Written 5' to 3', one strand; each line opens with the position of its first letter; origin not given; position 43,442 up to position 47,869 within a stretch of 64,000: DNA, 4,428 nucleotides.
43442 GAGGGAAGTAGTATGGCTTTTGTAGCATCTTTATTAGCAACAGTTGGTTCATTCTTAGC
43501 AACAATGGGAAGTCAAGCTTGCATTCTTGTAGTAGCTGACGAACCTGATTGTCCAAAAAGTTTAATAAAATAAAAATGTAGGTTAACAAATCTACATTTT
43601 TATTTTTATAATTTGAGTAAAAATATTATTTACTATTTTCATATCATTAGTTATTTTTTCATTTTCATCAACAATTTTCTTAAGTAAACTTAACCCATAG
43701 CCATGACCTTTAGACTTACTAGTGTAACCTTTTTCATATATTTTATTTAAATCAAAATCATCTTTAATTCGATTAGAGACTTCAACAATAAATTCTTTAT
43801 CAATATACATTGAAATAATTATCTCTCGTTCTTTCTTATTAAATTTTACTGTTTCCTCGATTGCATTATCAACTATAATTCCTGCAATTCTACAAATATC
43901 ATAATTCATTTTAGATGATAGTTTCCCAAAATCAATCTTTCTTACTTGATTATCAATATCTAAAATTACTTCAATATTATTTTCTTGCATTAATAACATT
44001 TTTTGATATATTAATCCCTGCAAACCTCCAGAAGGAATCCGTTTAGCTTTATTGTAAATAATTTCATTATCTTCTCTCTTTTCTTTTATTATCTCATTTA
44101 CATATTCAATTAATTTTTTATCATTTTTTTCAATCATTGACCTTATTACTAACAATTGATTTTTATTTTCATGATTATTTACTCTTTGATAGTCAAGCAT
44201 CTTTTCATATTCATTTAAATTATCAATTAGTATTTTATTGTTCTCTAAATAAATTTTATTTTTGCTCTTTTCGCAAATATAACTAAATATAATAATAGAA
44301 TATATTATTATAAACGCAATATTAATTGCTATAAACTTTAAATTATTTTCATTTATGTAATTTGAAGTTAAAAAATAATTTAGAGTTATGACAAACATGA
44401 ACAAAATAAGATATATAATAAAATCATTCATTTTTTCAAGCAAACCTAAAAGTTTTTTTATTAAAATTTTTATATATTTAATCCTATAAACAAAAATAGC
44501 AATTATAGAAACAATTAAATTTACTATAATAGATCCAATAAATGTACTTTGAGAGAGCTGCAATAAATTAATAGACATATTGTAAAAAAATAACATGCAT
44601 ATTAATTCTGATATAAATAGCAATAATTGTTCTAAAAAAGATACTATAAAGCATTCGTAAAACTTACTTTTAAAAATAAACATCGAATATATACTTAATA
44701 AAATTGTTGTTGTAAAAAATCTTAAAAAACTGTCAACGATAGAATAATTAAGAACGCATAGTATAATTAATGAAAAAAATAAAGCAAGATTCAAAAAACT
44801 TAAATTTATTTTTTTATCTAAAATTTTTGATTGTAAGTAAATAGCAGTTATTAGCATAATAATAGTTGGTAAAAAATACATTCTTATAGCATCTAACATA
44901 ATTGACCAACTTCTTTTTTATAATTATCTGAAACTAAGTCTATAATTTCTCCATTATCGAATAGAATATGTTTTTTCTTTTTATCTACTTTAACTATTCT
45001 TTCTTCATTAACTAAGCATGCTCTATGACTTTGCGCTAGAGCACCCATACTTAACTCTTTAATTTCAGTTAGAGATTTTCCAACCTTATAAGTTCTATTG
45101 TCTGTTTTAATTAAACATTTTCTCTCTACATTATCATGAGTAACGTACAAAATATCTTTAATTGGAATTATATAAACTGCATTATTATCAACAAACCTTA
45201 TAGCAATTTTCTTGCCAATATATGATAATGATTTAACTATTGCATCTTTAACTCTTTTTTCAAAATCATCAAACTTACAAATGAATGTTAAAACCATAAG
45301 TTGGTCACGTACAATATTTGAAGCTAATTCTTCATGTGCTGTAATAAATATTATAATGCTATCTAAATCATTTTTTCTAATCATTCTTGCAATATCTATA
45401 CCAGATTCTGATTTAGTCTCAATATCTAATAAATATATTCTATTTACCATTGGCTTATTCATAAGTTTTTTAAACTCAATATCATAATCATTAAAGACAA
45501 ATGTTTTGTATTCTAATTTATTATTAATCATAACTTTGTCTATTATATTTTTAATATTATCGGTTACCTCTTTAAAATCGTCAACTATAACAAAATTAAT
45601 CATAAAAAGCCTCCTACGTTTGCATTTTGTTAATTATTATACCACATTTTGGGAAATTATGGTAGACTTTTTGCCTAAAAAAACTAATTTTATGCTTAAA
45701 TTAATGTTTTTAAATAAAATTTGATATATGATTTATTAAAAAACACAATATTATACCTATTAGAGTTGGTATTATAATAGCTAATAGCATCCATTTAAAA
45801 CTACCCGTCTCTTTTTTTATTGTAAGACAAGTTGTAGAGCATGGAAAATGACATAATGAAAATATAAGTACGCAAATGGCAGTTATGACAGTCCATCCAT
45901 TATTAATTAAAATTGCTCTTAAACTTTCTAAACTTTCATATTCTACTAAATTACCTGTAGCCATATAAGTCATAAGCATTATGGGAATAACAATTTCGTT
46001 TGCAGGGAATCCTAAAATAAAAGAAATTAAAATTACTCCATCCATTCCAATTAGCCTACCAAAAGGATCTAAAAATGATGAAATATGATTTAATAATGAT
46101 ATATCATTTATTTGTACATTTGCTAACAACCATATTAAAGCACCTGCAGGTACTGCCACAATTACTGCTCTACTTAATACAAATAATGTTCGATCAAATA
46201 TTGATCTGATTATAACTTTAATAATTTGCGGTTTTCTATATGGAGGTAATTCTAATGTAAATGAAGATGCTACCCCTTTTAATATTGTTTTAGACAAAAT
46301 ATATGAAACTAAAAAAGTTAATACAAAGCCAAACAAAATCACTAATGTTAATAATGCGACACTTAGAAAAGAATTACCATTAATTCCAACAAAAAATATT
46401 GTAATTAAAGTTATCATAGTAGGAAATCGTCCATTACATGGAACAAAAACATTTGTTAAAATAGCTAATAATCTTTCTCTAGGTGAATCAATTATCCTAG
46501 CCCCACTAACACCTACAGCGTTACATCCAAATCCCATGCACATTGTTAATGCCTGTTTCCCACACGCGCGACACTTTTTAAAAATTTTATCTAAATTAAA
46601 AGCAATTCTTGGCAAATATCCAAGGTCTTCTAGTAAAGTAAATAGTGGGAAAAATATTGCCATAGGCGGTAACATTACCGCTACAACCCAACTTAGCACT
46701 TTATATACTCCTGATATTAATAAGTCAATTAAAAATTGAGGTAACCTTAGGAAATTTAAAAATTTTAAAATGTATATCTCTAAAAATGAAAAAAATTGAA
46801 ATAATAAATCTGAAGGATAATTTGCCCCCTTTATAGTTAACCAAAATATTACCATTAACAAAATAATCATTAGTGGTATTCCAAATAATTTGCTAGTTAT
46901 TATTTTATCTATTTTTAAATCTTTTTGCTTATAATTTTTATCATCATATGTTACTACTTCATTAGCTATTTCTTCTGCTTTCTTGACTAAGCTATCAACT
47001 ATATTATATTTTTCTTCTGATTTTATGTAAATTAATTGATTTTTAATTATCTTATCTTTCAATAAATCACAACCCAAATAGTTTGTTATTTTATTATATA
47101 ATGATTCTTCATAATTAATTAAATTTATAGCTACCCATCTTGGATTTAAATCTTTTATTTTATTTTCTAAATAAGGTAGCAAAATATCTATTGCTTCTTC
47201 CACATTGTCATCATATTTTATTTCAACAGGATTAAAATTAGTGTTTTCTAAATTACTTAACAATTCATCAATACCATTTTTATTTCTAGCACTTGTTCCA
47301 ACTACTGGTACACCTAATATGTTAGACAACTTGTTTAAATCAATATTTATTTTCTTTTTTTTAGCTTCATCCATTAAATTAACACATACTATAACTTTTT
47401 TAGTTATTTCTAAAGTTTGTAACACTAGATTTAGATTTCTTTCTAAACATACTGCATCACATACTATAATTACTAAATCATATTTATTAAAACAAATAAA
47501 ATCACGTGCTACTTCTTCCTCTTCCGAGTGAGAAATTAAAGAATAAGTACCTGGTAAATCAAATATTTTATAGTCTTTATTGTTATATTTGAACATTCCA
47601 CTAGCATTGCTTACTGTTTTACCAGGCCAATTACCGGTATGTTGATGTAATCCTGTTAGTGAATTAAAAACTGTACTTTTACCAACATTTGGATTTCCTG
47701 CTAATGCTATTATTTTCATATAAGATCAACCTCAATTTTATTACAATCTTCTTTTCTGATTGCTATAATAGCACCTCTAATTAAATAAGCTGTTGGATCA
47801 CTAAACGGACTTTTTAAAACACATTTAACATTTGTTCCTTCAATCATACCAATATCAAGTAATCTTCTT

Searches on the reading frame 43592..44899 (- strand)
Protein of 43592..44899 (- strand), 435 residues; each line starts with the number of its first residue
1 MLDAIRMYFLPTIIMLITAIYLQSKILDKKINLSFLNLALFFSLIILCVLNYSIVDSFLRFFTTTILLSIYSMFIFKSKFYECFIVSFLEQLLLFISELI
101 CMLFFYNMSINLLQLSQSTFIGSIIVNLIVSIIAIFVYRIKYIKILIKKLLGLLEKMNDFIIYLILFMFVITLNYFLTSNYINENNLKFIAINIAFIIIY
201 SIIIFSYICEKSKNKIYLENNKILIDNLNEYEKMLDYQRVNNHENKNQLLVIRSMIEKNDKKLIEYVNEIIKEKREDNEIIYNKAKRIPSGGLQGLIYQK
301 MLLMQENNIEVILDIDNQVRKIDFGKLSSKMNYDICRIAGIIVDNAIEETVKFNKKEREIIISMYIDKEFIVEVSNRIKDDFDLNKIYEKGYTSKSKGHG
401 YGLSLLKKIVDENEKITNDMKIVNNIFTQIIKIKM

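Call 96: search_protein_families(library=pfam, proteins=[window:43592-44899:-], max_evalue=0.00001)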
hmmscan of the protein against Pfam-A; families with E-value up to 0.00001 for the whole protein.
window:43592-44899:- (435 aa): 1 family
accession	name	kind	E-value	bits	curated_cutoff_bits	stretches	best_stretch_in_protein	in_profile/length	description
PF14501.12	HATPase_c_5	-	7.5e-11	42.3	22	1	333-434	4-102/102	GHKL domain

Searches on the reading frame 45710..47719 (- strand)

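Call 96: search_protein_families(library=pfam, proteins=[window:45710-47719:-], max_evalue=0.00001)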
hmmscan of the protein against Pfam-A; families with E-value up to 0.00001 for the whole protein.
window:45710-47719:- (669 aa): 5 families
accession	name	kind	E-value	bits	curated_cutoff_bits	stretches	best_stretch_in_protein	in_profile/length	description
PF02421.24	FeoB_N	-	4.5e-62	208.6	27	1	4-156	3-155/156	Ferrous iron transport protein B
PF07670.19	Gate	-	3.4e-27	95.4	29.6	2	348-439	3-101/104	Nucleoside recognition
PF01926.29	MMR_HSR1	-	2.1e-20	73.3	21.9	1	4-114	2-112/113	50S ribosome-binding GTPase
PF07664.17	FeoB_C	-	2e-14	53.5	26.6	1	458-506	2-51/54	Ferrous iron transport protein B C terminus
PF17910.6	FeoB_Cyto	-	5.5e-07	30.4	23.4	1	169-257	1-90/90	FeoB cytosolic helical domain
